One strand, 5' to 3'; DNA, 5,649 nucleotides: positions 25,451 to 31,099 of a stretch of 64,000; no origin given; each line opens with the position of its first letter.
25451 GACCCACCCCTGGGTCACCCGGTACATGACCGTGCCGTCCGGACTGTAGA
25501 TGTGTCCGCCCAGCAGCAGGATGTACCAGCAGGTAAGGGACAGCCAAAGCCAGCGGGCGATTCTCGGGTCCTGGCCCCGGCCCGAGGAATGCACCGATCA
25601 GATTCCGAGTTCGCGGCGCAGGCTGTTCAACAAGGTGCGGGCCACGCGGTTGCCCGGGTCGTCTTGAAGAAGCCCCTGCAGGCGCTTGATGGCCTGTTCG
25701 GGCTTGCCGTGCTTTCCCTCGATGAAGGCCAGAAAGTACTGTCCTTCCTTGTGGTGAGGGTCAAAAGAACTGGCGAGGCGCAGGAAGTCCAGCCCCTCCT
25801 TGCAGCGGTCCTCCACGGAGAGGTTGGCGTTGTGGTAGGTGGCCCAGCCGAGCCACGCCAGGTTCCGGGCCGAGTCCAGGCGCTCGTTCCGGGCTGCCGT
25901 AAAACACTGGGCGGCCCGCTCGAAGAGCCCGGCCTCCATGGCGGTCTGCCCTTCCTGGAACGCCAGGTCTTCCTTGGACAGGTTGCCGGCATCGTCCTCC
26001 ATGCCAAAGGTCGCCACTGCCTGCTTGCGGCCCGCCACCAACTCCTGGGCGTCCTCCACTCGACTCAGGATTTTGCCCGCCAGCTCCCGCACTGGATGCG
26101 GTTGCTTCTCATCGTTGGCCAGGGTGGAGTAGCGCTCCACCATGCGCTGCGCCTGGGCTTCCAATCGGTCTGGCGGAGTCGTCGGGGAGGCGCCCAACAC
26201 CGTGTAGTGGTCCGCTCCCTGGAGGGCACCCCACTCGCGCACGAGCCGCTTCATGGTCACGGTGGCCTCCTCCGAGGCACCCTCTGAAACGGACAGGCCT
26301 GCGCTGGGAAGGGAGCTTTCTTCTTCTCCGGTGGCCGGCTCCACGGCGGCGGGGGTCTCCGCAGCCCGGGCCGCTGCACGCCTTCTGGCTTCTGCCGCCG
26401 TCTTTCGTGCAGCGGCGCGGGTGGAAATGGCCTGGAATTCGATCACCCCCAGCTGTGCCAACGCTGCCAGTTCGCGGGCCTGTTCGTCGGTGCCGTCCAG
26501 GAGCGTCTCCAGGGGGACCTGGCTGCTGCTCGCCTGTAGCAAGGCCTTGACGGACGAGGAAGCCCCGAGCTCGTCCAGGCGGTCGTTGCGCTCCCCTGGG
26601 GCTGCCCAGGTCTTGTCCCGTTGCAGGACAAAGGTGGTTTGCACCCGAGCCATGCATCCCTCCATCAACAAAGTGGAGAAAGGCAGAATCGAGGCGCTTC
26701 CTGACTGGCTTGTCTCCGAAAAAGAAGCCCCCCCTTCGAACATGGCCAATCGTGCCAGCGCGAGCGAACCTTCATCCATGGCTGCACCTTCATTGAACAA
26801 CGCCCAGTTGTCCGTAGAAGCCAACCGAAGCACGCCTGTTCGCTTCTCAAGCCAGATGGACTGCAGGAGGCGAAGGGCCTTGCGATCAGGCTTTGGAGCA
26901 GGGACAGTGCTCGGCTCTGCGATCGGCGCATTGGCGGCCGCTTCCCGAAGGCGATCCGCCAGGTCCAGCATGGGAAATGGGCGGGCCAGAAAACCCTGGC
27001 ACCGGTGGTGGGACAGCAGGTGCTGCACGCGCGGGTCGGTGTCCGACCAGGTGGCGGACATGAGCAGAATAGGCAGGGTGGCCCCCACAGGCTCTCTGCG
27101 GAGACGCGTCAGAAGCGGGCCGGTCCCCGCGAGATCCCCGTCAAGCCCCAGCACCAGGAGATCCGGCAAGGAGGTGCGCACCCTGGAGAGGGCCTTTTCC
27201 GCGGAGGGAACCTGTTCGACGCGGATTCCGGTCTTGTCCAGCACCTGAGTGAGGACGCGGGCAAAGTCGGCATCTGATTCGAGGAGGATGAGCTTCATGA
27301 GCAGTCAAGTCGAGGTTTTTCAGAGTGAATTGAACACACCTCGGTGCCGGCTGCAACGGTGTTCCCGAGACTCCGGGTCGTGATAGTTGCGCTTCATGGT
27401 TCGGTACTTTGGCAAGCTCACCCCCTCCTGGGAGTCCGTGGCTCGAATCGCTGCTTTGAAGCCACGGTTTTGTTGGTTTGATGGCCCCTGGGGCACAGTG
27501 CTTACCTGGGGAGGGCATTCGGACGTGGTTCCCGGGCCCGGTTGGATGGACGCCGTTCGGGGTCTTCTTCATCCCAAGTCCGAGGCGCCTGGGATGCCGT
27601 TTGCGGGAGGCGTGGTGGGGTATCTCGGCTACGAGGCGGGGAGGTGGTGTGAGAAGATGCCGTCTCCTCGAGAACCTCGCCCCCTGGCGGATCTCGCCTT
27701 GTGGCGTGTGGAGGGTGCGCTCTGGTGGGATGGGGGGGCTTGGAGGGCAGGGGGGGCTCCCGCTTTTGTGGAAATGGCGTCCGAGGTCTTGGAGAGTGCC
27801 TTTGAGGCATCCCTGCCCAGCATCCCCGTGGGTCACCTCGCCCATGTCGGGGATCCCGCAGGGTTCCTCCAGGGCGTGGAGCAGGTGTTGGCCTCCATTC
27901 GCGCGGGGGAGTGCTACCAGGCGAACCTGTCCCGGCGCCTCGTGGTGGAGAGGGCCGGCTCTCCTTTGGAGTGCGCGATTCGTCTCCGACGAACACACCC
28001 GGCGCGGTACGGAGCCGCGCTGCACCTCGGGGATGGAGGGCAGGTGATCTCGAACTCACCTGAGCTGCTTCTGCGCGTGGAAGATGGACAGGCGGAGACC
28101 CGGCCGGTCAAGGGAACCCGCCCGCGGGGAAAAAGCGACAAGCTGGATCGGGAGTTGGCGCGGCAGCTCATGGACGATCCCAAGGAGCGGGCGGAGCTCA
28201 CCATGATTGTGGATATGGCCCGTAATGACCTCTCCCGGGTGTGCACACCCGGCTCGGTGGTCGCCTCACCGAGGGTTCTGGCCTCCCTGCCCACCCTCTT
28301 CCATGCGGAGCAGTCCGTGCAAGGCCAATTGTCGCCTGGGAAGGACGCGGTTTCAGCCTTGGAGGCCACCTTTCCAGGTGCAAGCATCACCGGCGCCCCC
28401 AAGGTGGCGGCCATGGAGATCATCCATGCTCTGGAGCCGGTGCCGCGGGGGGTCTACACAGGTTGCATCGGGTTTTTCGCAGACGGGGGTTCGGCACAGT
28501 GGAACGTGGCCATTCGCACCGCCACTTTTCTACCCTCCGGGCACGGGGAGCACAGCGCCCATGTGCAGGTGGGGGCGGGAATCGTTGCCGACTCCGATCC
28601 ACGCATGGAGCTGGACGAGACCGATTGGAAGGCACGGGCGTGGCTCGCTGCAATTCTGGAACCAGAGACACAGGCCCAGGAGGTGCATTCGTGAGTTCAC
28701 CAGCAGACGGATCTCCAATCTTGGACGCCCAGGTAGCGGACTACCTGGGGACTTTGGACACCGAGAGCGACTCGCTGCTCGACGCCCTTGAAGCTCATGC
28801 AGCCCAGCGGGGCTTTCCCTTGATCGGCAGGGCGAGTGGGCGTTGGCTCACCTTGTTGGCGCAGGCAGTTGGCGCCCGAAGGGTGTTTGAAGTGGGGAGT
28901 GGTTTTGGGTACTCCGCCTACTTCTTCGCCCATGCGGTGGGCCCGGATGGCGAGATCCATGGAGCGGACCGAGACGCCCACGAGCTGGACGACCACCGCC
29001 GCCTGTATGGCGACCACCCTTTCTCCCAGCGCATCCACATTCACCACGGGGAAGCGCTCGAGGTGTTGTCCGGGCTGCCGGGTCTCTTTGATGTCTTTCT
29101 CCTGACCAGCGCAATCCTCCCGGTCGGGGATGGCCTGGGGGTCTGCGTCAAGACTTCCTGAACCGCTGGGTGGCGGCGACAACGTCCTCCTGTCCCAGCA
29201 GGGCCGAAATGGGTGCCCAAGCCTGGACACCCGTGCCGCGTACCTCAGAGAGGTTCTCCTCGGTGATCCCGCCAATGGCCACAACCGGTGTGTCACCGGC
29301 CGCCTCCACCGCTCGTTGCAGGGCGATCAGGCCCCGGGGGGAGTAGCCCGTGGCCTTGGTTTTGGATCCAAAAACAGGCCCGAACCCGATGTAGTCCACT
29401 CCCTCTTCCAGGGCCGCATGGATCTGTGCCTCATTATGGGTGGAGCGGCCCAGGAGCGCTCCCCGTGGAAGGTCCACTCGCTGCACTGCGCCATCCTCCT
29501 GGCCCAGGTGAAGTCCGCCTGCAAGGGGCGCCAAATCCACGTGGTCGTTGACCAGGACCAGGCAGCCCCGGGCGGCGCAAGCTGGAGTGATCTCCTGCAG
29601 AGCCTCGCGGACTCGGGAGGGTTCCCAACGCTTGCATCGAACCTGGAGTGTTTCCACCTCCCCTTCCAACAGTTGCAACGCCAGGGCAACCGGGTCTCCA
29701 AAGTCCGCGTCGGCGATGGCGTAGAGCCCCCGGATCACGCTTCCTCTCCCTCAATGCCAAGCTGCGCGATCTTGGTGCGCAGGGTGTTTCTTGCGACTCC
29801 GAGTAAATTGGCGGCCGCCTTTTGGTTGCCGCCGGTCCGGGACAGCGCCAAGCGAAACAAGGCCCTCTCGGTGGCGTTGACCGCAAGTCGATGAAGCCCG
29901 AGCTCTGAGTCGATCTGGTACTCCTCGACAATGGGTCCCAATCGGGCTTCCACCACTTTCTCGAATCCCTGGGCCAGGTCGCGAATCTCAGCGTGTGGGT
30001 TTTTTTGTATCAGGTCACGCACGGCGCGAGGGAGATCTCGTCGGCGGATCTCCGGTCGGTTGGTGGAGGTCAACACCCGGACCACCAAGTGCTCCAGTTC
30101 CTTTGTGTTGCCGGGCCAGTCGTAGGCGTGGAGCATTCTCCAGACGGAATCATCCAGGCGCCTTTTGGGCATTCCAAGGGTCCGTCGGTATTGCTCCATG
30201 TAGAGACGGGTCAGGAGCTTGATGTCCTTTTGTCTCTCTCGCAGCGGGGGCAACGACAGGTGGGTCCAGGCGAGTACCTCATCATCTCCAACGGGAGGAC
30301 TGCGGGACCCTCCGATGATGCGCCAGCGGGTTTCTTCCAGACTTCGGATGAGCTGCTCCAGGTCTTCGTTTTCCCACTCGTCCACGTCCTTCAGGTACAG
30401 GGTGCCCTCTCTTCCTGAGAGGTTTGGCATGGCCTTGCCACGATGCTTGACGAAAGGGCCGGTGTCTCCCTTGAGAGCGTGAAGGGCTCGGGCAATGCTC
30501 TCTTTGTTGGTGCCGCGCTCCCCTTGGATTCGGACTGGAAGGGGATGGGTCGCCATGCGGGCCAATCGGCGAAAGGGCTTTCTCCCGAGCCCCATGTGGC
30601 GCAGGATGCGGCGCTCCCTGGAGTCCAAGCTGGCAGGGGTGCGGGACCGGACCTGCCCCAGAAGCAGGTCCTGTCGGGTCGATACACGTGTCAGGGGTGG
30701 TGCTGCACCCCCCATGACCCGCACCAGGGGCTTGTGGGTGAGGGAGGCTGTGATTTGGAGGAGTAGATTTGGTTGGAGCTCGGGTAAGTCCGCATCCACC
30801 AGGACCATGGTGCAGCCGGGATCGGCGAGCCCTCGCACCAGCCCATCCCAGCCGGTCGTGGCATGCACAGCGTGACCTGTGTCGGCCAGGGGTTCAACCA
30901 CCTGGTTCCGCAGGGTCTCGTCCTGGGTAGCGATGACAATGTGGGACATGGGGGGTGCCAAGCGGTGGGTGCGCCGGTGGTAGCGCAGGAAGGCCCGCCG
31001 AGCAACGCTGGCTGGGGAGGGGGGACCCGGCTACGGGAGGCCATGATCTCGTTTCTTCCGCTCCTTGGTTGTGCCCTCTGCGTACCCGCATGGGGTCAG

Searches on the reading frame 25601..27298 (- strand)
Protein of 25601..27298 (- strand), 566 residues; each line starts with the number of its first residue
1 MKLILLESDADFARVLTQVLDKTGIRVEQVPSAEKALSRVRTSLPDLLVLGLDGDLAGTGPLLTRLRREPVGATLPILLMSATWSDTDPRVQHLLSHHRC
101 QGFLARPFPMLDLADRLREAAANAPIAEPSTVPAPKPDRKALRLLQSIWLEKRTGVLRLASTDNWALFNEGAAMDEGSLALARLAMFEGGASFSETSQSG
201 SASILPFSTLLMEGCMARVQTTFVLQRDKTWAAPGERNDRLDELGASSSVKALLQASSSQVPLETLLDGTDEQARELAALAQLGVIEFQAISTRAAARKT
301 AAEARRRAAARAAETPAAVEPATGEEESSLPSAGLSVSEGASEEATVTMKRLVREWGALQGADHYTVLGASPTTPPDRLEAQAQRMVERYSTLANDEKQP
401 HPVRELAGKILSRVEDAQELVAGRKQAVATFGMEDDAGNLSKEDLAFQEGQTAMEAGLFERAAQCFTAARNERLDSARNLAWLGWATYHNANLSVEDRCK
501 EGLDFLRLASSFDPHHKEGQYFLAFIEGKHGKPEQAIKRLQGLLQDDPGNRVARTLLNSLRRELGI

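Call 71: search_protein_families(library=pfam, proteins=[window:25601-27298:-], max_evalue=0.0001)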
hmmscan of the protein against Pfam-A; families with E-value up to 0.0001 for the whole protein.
window:25601-27298:- (566 aa): 1 family
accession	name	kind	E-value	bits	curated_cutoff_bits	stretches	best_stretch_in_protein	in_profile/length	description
PF00072.30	Response_reg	-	2.3e-06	28.2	30.2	1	5-117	3-110/111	Response regulator receiver domain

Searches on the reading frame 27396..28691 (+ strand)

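Call 71: search_protein_families(library=pfam, proteins=[window:27396-28691:+], max_evalue=0.0001)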
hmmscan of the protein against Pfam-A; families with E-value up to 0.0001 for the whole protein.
window:27396-28691:+ (432 aa): 2 families
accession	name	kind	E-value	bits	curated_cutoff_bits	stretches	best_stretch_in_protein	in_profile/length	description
PF00425.24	Chorismate_bind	-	1.9e-77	260.7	27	1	155-412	3-257/257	chorismate binding enzyme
PF04715.19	Anth_synt_I_N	-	8.9e-06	26.5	23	1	62-111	81-131/140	Anthranilate synthase component I, N terminal region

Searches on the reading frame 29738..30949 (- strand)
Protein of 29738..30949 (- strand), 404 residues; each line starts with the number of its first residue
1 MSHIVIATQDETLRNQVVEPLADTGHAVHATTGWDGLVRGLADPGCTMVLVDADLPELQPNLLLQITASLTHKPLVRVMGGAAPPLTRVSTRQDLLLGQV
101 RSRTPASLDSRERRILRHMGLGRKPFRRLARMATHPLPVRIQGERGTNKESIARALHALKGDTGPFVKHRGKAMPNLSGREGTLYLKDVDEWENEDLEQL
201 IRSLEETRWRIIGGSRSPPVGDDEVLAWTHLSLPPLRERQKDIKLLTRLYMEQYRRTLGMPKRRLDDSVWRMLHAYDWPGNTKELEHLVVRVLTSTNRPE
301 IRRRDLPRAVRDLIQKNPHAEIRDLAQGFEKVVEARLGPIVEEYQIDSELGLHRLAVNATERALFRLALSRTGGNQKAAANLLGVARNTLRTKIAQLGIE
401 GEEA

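Call 72: search_protein_families(library=pfam, proteins=[window:29738-30949:-], max_evalue=0.0001)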
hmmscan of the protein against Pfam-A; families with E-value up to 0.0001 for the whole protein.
window:29738-30949:- (404 aa): 4 families
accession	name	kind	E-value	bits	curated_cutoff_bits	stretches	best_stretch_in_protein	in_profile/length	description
PF25601.1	AAA_lid_14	-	6e-18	64.9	27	1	237-317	1-81/87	AAA+ ATPase lid domain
PF14532.12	Sigma54_activ_2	-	1.5e-09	38.7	25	1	126-212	11-104/138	Sigma-54 interaction domain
PF02954.25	HTH_8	-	6.8e-09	35.8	22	1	360-396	5-41/42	Bacterial regulatory protein, Fis family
PF00158.32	Sigma54_activat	-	1.8e-08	34.7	20.2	0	126-175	12-62/168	Sigma-54 interaction domain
